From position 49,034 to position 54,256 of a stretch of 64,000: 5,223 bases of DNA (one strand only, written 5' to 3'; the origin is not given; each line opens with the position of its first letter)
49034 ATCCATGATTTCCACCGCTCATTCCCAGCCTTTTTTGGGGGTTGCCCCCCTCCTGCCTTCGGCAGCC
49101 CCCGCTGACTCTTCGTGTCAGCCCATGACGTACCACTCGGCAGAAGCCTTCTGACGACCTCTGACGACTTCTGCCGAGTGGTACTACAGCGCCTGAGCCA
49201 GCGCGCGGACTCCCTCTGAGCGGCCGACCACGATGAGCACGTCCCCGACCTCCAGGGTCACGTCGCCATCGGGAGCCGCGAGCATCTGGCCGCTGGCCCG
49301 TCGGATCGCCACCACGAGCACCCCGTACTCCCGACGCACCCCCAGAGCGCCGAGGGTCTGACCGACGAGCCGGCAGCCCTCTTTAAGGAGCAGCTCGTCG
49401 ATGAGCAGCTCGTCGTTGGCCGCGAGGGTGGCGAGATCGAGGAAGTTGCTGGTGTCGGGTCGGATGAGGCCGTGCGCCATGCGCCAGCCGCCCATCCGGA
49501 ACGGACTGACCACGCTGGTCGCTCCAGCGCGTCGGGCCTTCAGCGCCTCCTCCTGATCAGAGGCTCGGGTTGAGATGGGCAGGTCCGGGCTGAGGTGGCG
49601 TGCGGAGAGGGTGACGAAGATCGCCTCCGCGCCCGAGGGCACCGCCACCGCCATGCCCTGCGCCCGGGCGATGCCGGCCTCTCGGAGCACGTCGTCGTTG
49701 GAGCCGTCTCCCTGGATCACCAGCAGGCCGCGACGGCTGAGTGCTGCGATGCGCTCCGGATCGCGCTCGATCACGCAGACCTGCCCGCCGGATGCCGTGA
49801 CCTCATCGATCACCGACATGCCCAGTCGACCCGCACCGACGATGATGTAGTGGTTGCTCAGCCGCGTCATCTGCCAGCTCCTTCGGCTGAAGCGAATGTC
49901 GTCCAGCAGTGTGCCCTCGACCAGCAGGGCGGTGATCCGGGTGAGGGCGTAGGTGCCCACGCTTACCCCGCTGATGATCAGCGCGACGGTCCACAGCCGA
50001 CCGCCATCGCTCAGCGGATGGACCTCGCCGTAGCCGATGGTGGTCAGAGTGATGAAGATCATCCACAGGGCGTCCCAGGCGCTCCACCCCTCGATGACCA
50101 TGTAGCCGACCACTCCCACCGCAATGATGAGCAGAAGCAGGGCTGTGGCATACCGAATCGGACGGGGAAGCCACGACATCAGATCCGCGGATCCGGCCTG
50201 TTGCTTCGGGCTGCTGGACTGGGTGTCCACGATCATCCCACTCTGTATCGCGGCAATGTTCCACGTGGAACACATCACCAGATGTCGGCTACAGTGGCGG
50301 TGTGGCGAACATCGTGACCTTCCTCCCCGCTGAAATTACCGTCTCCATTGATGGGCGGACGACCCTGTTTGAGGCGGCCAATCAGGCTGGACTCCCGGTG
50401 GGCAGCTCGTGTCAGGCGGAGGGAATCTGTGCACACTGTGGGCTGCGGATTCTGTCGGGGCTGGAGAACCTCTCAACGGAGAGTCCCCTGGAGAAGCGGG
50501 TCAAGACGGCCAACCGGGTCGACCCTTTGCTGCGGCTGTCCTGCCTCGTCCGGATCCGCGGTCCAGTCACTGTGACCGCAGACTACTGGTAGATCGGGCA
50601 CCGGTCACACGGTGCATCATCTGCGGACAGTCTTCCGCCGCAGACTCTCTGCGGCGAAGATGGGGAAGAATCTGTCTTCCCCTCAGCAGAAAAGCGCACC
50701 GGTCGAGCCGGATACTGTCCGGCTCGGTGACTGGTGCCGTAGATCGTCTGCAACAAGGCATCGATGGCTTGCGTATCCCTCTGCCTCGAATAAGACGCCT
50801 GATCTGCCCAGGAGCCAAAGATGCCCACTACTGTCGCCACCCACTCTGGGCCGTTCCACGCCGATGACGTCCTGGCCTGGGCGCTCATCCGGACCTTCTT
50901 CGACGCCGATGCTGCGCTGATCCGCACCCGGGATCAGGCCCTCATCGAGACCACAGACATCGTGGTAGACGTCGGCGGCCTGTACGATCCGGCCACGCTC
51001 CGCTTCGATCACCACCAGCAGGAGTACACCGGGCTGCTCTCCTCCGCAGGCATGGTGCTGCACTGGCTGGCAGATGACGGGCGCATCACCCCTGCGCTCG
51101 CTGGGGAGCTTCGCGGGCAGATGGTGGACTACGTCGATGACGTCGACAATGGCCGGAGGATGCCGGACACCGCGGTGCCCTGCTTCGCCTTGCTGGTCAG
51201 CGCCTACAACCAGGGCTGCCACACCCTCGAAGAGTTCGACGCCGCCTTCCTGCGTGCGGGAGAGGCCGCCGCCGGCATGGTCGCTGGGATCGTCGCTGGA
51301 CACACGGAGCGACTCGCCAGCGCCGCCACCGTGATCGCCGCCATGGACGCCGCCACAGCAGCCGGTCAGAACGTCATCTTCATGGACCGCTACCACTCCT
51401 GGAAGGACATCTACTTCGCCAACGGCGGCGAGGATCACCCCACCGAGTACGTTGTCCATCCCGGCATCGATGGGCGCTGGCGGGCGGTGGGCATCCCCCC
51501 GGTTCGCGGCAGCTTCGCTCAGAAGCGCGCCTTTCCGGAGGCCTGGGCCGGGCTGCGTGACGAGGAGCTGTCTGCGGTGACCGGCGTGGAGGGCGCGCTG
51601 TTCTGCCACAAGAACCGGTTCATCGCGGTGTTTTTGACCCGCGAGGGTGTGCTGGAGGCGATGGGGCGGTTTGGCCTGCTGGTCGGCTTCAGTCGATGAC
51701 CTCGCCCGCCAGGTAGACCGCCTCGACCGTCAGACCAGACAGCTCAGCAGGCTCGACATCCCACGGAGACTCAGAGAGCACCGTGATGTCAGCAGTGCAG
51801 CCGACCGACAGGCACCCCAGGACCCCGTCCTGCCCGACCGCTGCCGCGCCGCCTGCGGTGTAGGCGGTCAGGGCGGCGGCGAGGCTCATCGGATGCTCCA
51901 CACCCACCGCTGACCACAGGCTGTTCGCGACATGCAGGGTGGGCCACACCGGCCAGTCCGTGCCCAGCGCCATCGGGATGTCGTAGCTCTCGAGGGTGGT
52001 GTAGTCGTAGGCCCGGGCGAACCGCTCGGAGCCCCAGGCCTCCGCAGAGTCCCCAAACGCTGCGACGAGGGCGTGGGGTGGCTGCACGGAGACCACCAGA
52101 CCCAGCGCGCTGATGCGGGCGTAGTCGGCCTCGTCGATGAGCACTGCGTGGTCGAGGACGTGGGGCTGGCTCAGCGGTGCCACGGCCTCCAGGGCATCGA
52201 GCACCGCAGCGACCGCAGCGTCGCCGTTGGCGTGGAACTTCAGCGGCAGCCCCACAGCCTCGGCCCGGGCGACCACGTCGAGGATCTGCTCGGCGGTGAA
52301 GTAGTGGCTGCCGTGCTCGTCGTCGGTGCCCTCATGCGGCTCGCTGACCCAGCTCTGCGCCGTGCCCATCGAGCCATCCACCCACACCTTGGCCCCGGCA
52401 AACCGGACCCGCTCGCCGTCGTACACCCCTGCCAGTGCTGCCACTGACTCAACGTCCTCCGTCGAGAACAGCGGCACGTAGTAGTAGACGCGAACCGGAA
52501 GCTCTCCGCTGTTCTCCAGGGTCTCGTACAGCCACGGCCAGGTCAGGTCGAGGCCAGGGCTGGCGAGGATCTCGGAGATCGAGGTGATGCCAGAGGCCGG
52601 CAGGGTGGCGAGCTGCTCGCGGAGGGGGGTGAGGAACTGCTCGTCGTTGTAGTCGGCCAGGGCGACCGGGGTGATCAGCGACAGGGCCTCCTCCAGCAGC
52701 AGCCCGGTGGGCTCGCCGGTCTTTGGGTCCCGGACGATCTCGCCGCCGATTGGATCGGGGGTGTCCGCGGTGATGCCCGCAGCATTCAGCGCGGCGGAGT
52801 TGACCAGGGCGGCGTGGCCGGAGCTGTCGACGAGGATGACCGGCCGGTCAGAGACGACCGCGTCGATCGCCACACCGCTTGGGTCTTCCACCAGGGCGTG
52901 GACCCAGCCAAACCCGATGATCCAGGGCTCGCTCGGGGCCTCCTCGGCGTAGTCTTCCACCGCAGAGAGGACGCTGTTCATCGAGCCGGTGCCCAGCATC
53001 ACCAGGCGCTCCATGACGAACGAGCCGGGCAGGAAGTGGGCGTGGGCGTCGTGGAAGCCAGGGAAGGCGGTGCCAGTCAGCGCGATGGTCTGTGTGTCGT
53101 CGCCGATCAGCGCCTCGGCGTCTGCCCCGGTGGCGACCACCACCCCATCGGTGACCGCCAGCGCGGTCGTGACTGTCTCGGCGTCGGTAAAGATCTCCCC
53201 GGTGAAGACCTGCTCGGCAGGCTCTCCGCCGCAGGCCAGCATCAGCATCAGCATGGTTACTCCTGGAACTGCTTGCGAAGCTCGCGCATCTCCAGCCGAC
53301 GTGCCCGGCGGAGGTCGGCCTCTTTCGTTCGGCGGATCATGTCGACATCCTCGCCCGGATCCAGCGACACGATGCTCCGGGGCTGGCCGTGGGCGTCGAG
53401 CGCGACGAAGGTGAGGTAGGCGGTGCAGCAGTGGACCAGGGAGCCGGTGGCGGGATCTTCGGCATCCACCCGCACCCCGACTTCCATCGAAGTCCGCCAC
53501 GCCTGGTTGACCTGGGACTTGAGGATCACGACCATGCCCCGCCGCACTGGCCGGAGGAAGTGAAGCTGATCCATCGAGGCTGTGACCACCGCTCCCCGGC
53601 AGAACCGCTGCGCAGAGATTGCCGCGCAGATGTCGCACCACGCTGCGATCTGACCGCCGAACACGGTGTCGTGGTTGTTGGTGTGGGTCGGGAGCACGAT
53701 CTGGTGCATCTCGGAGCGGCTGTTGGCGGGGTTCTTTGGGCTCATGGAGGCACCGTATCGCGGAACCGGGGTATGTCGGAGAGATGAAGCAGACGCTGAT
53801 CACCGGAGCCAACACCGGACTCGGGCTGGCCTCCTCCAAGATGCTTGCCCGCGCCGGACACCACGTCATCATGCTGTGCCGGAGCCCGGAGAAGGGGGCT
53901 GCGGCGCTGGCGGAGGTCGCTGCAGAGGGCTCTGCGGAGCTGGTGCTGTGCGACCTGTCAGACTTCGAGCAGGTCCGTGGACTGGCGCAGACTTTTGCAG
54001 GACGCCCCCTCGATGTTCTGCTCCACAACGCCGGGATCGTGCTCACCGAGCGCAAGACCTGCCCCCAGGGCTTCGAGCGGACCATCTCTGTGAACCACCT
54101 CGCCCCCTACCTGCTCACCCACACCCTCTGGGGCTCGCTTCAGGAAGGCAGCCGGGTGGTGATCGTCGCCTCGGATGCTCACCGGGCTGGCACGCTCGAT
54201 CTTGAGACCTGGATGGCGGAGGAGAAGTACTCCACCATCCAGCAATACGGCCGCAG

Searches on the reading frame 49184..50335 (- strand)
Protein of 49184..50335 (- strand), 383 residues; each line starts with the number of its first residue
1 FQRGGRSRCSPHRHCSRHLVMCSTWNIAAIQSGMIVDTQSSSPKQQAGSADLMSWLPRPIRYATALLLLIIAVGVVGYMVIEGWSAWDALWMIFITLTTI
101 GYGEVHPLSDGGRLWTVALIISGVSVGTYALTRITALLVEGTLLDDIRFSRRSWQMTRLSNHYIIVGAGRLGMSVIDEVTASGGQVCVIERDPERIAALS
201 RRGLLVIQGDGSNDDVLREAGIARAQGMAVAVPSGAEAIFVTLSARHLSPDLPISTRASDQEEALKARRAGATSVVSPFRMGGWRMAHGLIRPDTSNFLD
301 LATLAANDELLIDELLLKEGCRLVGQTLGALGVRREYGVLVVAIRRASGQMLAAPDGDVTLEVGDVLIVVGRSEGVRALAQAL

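Call 62: search_protein_families(library=pfam, proteins=[window:49184-50335:-], max_evalue=0.001)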
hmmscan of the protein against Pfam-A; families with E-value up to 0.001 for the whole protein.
window:49184-50335:- (383 aa): 4 families
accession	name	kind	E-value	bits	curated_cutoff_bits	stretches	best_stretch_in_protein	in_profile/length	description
PF02254.24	TrkA_N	-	9.9e-32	110.1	23.8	1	163-278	1-116/116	TrkA-N domain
PF07885.22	Ion_trans_2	-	6.1e-18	64.9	22.5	1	66-139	2-78/79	Ion channel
PF02080.26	TrkA_C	-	2.3e-16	59.9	27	1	314-381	3-68/71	TrkA-C domain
PF03807.23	F420_oxidored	-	0.00018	22.5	21.6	1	165-207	4-46/94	NADP oxidoreductase coenzyme F420-dependent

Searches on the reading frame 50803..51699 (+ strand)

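Call 62: search_protein_families(library=pfam, proteins=[window:50803-51699:+], max_evalue=0.001)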
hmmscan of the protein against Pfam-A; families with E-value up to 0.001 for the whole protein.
window:50803-51699:+ (298 aa): 1 family
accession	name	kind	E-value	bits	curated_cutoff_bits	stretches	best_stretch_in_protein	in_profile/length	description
PF03690.18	MYG1_exonuc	-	3.6e-53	181.7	22.1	1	10-285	1-312/318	Uncharacterised protein family (UPF0160)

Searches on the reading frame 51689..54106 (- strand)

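Call 62: search_protein_families(library=pfam, proteins=[window:51689-54106:-], max_evalue=0.001)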
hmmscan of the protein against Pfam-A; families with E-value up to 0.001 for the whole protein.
window:51689-54106:- (805 aa): 2 families
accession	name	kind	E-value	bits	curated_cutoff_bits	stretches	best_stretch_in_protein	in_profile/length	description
PF07969.17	Amidohydro_3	-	1.2e-73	249.6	29.7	1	345-804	7-471/472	Amidohydrolase family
PF01979.26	Amidohydro_1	-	5e-09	36.3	25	1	597-783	126-323/345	Amidohydrolase family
